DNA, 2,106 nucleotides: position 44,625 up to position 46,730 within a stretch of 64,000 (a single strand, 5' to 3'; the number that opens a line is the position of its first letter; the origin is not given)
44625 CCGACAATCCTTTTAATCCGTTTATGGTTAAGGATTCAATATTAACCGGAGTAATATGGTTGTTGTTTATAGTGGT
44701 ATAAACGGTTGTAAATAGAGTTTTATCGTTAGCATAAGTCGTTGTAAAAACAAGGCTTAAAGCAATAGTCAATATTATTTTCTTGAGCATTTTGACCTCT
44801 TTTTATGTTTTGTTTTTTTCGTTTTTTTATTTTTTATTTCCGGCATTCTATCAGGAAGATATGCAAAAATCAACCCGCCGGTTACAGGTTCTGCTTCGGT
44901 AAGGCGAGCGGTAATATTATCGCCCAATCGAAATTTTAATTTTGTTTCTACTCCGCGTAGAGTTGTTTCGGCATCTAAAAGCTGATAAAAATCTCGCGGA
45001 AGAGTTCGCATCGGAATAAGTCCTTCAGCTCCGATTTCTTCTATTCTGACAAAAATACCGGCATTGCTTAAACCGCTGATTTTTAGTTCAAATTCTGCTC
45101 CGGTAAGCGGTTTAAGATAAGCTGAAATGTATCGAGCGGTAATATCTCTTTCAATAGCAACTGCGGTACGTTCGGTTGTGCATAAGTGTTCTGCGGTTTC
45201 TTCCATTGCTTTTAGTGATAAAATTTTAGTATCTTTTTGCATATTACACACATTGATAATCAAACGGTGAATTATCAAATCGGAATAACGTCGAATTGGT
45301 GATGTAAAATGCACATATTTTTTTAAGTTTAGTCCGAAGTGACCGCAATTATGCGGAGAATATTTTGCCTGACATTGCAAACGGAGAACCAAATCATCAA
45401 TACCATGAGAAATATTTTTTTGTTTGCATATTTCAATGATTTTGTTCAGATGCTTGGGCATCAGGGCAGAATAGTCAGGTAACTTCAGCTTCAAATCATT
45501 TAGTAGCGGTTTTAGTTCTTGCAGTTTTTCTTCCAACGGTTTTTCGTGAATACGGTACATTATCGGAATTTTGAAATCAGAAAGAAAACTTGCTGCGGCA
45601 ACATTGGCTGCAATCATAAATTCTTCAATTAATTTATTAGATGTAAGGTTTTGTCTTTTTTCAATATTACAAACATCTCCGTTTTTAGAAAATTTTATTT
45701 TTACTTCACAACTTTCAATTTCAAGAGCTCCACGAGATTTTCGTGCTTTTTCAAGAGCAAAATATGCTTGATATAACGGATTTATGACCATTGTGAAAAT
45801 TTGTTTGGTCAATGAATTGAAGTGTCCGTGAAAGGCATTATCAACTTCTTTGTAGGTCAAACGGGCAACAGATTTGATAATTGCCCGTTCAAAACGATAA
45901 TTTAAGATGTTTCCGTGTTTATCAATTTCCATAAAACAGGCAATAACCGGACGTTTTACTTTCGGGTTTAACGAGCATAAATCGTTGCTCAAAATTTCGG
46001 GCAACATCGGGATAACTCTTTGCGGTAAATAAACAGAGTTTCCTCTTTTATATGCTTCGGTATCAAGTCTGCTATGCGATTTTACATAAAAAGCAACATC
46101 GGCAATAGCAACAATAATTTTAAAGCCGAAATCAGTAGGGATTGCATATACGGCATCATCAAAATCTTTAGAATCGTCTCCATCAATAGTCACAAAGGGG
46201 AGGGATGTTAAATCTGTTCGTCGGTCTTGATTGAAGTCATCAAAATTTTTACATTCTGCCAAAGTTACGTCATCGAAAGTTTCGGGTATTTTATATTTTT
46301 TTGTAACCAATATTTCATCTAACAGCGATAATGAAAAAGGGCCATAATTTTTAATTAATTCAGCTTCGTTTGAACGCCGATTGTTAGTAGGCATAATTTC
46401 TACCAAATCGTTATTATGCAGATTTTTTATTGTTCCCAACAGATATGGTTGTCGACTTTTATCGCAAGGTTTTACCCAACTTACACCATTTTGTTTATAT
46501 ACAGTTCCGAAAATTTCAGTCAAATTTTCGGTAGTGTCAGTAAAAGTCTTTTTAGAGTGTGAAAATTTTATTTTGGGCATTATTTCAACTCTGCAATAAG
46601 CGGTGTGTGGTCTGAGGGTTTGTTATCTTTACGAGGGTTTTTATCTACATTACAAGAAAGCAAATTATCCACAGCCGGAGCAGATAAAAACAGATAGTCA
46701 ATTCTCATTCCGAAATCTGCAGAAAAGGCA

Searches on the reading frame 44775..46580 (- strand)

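Call 63: search_protein_families(library=pfam, proteins=[window:44775-46580:-], max_evalue=0.0001)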
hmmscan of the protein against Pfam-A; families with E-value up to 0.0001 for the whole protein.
window:44775-46580:- (601 aa): 2 families
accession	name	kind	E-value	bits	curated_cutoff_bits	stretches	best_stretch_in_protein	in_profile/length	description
PF00773.25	RNB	-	2e-106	356.4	29.3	1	121-444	1-323/326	RNB domain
PF00575.29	S1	-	4.9e-05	24.1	22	0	492-573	3-72/74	S1 RNA binding domain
